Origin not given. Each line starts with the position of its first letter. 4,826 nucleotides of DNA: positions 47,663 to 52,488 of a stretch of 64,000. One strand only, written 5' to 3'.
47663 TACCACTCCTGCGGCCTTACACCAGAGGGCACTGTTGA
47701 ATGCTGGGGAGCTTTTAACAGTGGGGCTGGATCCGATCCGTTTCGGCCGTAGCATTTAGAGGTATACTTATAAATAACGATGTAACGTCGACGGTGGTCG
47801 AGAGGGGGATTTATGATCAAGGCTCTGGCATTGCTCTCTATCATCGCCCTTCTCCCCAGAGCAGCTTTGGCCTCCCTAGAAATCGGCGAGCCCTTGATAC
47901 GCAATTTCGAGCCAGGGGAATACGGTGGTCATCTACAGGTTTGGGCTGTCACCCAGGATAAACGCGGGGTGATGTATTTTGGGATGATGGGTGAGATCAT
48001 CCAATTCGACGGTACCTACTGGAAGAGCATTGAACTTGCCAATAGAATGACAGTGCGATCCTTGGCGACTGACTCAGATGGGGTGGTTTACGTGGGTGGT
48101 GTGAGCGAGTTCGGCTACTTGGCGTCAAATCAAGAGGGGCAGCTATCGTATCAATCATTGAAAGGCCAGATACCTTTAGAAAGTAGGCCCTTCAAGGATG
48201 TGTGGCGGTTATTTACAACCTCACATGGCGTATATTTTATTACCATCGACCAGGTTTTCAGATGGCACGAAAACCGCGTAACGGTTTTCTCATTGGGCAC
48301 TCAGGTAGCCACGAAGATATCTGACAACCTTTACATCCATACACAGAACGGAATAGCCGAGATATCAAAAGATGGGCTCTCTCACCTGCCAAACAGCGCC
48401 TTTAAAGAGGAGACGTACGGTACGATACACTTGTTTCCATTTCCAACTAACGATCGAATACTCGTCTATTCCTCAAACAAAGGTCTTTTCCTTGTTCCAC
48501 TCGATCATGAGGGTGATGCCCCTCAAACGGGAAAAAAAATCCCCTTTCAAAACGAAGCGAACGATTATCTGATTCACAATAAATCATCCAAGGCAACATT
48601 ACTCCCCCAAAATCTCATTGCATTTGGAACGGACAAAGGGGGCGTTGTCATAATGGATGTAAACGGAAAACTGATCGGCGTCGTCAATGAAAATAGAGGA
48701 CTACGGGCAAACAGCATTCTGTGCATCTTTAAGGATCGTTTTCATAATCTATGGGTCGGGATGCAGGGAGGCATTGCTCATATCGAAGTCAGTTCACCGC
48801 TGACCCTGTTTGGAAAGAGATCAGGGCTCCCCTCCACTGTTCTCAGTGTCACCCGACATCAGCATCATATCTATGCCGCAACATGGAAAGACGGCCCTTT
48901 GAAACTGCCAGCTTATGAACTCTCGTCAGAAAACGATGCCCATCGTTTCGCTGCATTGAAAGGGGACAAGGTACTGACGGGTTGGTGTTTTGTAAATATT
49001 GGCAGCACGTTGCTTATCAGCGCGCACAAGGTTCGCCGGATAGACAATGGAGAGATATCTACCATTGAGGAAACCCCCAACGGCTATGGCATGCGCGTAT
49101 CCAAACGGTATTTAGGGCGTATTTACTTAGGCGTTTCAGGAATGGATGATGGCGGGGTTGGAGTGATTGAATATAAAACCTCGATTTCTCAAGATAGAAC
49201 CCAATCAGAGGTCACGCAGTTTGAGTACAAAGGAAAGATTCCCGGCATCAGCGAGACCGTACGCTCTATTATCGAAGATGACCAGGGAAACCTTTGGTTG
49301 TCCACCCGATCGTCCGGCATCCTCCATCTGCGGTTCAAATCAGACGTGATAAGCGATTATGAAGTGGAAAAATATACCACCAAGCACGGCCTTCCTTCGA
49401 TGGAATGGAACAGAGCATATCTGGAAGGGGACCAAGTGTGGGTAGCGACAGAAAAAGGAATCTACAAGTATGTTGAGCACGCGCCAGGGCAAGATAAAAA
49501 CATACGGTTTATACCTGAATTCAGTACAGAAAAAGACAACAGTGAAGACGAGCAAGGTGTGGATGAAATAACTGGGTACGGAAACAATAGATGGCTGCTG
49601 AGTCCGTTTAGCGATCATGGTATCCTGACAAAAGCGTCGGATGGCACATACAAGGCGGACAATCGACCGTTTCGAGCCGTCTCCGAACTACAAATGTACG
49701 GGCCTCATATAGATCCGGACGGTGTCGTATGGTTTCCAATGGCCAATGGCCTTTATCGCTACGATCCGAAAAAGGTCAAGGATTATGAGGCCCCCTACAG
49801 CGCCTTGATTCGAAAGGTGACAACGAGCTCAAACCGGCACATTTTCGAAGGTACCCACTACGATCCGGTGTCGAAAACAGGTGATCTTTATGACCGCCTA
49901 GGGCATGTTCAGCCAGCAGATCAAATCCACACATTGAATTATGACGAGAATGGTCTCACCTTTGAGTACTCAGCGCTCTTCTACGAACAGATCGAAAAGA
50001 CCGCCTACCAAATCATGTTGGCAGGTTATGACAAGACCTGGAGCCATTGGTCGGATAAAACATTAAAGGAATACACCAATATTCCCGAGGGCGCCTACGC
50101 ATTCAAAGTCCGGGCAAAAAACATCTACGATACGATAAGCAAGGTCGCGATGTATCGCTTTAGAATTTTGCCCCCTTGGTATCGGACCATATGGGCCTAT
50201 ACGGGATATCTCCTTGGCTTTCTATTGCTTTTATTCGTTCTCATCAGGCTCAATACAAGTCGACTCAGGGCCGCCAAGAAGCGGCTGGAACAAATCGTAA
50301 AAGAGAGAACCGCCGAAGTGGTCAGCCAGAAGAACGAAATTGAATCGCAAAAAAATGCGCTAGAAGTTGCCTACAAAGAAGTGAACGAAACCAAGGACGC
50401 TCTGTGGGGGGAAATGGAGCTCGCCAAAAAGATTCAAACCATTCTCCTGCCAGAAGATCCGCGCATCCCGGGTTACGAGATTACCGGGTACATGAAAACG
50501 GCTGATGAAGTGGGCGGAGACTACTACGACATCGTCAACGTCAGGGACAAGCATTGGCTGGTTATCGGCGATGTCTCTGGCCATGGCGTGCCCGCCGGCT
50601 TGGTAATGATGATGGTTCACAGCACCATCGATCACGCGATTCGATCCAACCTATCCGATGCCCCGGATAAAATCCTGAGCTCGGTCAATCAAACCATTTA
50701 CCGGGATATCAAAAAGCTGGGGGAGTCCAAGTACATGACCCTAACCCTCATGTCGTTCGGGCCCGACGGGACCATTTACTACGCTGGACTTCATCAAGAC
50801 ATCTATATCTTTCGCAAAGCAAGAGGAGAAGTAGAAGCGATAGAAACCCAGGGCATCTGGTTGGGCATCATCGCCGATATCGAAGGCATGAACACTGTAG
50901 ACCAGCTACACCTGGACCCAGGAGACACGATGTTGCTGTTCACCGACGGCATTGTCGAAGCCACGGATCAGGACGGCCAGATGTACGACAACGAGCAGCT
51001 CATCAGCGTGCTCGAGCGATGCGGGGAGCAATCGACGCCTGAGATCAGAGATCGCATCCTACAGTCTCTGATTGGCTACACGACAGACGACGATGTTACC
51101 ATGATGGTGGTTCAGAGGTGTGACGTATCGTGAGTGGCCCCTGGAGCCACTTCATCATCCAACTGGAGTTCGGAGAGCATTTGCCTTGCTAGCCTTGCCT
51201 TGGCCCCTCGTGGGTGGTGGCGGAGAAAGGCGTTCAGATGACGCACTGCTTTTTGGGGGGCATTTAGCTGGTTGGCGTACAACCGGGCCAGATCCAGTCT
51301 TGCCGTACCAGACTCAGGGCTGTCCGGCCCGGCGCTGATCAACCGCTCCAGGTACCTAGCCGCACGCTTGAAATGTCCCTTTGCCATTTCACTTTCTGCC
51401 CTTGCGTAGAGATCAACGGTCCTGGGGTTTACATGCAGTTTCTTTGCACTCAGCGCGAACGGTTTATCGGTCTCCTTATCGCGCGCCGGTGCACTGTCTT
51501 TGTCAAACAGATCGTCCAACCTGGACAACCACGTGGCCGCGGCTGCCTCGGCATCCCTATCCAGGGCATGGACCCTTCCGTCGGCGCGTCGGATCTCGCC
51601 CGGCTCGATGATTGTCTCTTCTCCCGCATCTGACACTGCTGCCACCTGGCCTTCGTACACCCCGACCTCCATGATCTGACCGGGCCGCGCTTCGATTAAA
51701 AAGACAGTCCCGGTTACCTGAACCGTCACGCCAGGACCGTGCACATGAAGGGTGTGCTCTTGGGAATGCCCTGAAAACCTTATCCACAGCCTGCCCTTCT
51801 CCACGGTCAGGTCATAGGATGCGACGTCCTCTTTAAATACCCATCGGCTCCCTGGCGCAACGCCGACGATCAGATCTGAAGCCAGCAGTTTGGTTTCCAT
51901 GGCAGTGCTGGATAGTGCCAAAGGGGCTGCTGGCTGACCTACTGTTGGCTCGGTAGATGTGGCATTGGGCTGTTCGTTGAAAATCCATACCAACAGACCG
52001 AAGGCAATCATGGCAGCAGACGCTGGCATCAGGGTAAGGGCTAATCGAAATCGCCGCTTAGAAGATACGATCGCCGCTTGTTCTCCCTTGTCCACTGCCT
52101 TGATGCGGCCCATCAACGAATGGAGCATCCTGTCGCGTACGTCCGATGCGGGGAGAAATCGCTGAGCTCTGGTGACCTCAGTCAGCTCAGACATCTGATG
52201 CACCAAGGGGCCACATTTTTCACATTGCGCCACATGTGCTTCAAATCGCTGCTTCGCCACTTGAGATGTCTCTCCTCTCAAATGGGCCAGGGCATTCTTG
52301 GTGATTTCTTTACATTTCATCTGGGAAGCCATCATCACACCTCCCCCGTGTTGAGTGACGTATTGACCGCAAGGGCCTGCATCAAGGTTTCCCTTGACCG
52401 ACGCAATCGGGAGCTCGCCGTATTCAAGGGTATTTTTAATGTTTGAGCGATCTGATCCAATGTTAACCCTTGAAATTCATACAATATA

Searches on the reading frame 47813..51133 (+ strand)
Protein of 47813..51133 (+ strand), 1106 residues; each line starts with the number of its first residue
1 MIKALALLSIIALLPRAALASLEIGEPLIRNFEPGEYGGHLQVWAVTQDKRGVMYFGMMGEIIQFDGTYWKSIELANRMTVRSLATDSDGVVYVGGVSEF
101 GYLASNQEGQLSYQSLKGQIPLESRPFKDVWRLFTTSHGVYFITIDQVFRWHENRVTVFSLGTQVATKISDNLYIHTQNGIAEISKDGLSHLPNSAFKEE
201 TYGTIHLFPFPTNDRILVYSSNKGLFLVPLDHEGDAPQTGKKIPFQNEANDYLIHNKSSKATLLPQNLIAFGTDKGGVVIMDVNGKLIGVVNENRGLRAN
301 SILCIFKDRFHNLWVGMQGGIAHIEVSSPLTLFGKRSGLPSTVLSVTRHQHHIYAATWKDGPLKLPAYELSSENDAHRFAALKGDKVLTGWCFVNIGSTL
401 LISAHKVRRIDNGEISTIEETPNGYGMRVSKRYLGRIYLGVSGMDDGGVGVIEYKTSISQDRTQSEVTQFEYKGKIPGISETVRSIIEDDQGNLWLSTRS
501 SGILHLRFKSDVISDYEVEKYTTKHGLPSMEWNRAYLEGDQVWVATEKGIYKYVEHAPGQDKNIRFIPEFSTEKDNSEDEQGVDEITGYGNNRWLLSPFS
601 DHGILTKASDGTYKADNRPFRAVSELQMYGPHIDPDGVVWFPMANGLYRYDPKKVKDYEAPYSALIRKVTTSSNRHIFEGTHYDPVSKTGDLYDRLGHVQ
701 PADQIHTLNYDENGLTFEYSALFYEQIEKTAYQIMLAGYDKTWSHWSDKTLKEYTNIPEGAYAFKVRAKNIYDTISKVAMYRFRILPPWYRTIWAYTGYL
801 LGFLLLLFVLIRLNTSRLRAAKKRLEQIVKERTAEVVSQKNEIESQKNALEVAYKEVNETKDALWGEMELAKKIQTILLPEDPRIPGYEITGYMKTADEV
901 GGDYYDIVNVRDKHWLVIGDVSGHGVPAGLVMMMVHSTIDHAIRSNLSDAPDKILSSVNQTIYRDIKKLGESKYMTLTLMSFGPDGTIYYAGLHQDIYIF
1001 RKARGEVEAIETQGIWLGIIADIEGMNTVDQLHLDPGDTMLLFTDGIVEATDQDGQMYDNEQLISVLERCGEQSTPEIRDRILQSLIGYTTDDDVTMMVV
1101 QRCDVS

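Call 62: search_protein_families(library=pfam, proteins=[window:47813-51133:+], max_evalue=0.00001)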
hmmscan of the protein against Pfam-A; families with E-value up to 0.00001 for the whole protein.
window:47813-51133:+ (1106 aa): 3 families
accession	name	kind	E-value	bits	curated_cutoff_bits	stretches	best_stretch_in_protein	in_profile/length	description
PF07228.17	SpoIIE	-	2.5e-38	132.4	25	1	913-1102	4-191/192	Stage II sporulation protein E (SpoIIE)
PF07494.17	Reg_prop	-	1.2e-15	56.1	20.4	0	479-499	3-23/24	Two component regulator propeller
PF07495.19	Y_Y_Y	-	7.7e-07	29.4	26.6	1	728-773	6-51/65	Y_Y_Y domain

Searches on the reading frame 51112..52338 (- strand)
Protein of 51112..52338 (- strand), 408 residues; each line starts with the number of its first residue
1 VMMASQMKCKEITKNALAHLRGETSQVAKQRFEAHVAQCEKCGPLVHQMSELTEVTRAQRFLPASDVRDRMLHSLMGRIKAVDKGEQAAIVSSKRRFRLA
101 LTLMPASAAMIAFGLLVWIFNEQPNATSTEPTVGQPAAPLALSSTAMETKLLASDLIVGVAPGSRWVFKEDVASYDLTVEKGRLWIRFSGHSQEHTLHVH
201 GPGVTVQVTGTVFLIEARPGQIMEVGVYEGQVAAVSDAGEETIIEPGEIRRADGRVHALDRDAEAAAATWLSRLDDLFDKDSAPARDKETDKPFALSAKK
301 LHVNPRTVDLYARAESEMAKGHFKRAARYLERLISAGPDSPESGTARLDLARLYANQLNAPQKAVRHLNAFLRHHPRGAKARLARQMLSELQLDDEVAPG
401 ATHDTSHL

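Call 62: search_protein_families(library=pfam, proteins=[window:51112-52338:-], max_evalue=0.00001)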
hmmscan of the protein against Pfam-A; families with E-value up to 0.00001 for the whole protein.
window:51112-52338:- (408 aa): 5 families
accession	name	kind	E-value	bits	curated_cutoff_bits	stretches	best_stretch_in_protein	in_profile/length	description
PF13371.12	TPR_9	-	2.8e-09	37.3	35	1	318-388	6-72/73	Tetratricopeptide repeat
PF13525.12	YfiO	-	1e-06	29.1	25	1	308-388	6-85/203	Outer membrane lipoprotein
PF13490.11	zf-HC2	-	1.2e-06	28.9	22.2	1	9-42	1-34/35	Putative zinc-finger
PF13432.12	TPR_16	-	2.7e-06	28.2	32.7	0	311-364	1-50/65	Tetratricopeptide repeat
PF04773.18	FecR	-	6.7e-06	26.9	24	0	171-232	37-96/97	FecR protein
